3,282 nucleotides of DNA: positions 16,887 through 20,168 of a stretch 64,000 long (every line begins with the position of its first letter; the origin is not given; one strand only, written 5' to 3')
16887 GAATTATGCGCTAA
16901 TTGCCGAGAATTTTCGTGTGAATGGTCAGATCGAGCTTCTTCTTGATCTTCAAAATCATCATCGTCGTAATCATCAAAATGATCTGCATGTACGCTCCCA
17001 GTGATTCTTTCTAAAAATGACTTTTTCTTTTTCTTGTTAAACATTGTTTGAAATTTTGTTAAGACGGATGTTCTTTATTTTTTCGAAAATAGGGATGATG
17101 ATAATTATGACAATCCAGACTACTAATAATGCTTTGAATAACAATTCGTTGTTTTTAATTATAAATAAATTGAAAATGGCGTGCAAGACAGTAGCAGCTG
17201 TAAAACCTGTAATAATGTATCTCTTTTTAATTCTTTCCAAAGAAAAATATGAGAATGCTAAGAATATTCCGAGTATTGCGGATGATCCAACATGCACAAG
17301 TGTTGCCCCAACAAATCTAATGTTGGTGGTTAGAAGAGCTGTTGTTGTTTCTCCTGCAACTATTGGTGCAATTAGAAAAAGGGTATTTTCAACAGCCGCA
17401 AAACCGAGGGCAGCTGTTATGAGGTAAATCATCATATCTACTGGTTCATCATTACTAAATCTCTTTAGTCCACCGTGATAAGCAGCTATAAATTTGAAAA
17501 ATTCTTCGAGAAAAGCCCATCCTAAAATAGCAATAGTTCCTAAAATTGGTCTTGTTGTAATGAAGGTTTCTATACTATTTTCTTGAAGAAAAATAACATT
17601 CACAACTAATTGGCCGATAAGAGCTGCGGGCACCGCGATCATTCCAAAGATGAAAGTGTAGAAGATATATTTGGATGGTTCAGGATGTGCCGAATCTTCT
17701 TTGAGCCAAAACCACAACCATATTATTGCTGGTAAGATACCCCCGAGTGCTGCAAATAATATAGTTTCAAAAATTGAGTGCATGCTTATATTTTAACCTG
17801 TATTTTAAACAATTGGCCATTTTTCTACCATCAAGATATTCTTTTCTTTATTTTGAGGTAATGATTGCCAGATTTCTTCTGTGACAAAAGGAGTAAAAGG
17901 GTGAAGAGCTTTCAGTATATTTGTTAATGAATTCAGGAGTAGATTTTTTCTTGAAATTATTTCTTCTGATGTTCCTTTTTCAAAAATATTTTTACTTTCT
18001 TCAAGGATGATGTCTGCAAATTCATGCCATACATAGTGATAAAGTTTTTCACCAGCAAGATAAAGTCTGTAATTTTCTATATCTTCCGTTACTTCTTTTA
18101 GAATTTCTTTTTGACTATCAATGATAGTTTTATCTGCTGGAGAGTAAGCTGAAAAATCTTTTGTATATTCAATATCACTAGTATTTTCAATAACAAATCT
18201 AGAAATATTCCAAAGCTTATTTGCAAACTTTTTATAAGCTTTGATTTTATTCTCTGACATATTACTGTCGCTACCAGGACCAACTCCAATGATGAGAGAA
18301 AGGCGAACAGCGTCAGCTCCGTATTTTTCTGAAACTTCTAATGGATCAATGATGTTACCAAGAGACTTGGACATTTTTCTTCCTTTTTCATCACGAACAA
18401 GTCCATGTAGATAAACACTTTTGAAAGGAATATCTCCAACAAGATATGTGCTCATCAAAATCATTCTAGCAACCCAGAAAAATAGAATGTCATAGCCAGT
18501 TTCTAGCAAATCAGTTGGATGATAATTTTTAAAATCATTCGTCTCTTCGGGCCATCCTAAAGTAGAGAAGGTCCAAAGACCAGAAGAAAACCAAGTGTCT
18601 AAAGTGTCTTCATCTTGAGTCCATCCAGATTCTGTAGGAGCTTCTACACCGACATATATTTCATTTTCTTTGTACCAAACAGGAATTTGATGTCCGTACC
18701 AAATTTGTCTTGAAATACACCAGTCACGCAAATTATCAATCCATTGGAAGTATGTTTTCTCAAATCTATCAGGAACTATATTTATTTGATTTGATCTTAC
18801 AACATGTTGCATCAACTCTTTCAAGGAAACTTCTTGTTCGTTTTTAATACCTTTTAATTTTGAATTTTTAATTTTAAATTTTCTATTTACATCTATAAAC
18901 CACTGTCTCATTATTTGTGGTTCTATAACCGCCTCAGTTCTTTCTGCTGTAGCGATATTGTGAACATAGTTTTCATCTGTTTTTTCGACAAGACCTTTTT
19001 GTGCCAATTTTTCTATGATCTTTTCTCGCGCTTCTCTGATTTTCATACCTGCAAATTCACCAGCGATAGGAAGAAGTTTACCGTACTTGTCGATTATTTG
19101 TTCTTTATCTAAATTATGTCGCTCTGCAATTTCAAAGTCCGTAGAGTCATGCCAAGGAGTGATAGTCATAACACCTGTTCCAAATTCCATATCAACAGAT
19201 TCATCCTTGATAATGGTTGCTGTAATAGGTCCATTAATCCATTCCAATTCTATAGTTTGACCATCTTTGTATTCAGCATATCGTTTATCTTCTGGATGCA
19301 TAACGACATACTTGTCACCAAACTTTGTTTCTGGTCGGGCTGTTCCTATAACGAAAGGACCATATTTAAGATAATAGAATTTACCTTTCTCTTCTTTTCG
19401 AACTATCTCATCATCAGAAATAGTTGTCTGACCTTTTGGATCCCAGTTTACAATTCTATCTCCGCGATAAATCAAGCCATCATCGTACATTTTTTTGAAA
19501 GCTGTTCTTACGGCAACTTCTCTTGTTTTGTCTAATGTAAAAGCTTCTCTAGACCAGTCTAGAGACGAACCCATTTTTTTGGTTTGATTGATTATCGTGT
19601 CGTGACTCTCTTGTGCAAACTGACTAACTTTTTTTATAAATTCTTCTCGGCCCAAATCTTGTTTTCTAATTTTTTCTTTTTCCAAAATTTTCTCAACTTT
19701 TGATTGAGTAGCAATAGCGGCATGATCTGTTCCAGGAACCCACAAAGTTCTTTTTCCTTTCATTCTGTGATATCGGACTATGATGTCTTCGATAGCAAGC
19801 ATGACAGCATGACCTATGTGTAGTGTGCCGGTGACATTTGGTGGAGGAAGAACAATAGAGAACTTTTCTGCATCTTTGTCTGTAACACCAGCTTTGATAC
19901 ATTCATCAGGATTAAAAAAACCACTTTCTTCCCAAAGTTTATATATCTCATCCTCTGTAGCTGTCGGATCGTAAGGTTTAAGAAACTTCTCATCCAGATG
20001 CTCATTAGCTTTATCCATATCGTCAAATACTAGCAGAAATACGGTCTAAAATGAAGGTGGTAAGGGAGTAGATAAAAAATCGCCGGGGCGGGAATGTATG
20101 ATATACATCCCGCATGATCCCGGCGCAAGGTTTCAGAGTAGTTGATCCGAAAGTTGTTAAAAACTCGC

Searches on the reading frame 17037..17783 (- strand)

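Call 10: search_protein_families(library=pfam, proteins=[window:17037-17783:-])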
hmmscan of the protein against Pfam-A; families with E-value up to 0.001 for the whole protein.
window:17037-17783:- (248 aa): 1 family
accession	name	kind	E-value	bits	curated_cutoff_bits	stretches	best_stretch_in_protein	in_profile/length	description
PF13367.11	PrsW-protease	-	4.9e-22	78.9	23.5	1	35-228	1-193/196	PrsW family intramembrane metalloprotease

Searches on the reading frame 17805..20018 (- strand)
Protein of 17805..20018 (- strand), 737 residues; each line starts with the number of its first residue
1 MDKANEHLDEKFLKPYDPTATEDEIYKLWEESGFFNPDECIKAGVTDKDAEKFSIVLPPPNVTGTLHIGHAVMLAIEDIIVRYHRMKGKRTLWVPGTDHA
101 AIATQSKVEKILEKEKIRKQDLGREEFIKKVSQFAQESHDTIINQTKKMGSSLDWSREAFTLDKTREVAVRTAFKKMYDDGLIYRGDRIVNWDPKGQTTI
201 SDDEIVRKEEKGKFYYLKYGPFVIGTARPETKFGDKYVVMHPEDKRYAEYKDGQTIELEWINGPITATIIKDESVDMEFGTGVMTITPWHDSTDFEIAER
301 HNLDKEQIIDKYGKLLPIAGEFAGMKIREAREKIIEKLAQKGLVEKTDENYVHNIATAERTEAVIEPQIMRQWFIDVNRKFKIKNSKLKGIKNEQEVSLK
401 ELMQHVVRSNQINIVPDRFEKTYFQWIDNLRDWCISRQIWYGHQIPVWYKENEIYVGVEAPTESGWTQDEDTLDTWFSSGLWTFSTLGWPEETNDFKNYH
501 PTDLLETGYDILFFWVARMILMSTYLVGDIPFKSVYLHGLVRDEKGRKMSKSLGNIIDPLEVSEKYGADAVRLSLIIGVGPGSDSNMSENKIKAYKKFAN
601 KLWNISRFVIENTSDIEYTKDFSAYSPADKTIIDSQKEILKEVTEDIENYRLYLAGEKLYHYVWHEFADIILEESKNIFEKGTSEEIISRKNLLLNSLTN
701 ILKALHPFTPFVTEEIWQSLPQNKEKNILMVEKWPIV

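Call 10: search_protein_families(library=pfam, proteins=[window:17805-20018:-])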
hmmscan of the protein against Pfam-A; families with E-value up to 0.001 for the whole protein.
window:17805-20018:- (737 aa): 5 families
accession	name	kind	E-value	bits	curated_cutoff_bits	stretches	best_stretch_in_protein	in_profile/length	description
PF00133.28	tRNA-synt_1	-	1.5e-130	436.1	22.7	2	25-456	2-256/414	tRNA synthetases class I (I, L, M and V)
PF08264.19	Anticodon_1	-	1.7e-23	83.5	25.1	1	629-735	1-105/148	Anticodon-binding domain of tRNA ligase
PF09334.17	tRNA-synt_1g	-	2.4e-22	79.7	20.1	2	402-602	194-383/391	tRNA synthetases class I (M)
PF13603.12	tRNA-synt_1_2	-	1.5e-05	25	25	0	274-313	105-144/185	Leucyl-tRNA synthetase, editing domain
PF01406.26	tRNA-synt_1e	-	4.5e-05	23.4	27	0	506-576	212-281/301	tRNA synthetases class I (C) catalytic domain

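Call 39: find_homologous_proteins(query=window:17805-20018:-, max_evalue=1e-100)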
Query window:17805-20018:- (737 aa): 8000 proteins with E <= 1e-100 among 8000 candidates; the best 120 are listed.
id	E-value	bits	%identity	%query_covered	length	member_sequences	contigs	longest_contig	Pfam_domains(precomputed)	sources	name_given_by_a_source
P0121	0.0e+0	1695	100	100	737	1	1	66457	PF09334.18,PF08264.20,PF13603.13,PF00133.29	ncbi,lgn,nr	ncbi:valine--tRNA ligase [Candidatus Nomurabacteria bacterium]|nr:valine--tRNA ligase [Candidatus No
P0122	0.0e+0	1333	77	100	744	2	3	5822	PF09334.18,PF08264.20,PF00133.29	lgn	-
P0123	0.0e+0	1310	75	99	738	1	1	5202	PF09334.18,PF08264.20,PF00133.29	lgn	-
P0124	0.0e+0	1303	76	99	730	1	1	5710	PF09334.18,PF08264.20,PF00133.29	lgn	-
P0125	0.0e+0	1276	74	99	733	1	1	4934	PF09334.18,PF08264.20,PF13603.13,PF00133.29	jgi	jgi:valyl-tRNA synthetase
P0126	0.0e+0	1274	74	100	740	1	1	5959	PF09334.18,PF08264.20,PF00133.29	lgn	-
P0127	0.0e+0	1267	74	99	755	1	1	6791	PF09334.18,PF08264.20,PF00133.29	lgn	-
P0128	0.0e+0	1256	72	100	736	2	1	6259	PF09334.18,PF08264.20,PF00133.29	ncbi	-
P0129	0.0e+0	1256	73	99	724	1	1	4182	PF09334.18,PF08264.20,PF00133.29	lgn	-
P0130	0.0e+0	1247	73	99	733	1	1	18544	PF09334.18,PF08264.20,PF00133.29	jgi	jgi:valyl-tRNA synthetase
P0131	0.0e+0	1246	74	99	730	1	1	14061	PF09334.18,PF08264.20,PF00133.29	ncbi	-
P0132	0.0e+0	1246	72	100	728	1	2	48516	PF09334.18,PF01406.26,PF08264.20,PF00133.29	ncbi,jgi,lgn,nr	ncbi:MAG TPA: valine--tRNA ligase [Candidatus Paceibacterota bacterium]|nr:valine--tRNA ligase [Cand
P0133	0.0e+0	1245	72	99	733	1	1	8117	PF09334.18,PF01406.26,PF08264.20,PF00133.29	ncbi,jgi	jgi:valyl-tRNA synthetase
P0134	0.0e+0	1244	72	99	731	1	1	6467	PF09334.18,PF08264.20,PF00133.29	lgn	-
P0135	0.0e+0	1243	72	99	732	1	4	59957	PF09334.18,PF08264.20,PF00133.29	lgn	-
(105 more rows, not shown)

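Call 40: find_encoding_contigs(protein=P0122, flank=5000, max_places=3)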
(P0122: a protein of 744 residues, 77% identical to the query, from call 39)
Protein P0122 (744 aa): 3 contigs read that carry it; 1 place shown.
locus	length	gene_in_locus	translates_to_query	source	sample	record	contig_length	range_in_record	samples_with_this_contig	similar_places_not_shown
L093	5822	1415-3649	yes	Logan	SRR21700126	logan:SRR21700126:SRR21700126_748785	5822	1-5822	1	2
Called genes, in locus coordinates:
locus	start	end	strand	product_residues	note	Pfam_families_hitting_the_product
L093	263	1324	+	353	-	PF00814:TsaD, PF22521:HypF_C_2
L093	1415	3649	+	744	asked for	PF00133:tRNA-synt_1, PF09334:tRNA-synt_1g, PF00133:tRNA-synt_1, PF08264:Anticodon_1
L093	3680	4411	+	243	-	PF13367:PrsW-protease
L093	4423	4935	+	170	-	PF00011:HSP20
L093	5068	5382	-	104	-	-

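Call 41: find_encoding_contigs(protein=P0123, flank=5000, max_places=2)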
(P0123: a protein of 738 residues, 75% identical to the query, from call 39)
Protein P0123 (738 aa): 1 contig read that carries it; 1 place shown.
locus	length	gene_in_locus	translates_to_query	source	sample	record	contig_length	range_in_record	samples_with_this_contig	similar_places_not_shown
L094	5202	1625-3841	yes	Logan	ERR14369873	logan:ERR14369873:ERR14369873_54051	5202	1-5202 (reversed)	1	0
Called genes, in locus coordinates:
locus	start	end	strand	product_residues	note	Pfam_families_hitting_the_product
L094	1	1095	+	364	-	?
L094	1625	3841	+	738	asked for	PF00133:tRNA-synt_1, PF09334:tRNA-synt_1g, PF08264:Anticodon_1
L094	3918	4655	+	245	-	PF13367:PrsW-protease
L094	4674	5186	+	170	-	PF00011:HSP20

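Call 42: find_encoding_contigs(protein=P0124, flank=5000, max_places=2)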
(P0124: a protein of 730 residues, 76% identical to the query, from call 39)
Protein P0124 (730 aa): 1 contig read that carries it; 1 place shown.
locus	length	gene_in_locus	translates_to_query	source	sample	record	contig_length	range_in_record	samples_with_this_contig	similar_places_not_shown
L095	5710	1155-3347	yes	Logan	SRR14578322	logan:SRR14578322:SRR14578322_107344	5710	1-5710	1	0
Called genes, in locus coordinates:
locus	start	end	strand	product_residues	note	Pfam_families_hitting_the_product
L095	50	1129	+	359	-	PF00814:TsaD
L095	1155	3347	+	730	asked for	PF00133:tRNA-synt_1, PF09334:tRNA-synt_1g, PF00133:tRNA-synt_1, PF08264:Anticodon_1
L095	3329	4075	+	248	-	PF13367:PrsW-protease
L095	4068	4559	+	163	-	PF00011:HSP20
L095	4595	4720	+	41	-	-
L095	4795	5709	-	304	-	?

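Call 43: find_encoding_contigs(protein=P0125, flank=5000, max_places=2)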
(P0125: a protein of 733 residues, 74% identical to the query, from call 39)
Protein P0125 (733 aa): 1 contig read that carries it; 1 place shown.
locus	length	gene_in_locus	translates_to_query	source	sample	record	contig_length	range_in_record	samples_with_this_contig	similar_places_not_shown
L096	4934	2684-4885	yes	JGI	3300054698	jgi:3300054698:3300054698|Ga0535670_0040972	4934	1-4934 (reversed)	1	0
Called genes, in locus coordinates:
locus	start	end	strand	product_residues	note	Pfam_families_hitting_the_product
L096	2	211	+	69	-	?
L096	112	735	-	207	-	-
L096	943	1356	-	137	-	PF02452:PemK_toxin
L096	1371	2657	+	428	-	PF00814:TsaD, PF22521:HypF_C_2 (weak)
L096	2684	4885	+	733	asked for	PF00133:tRNA-synt_1, PF09334:tRNA-synt_1g (weak), PF13603:tRNA-synt_1_2 (faint), PF00133:tRNA-synt_1, PF08264:Anticodon_1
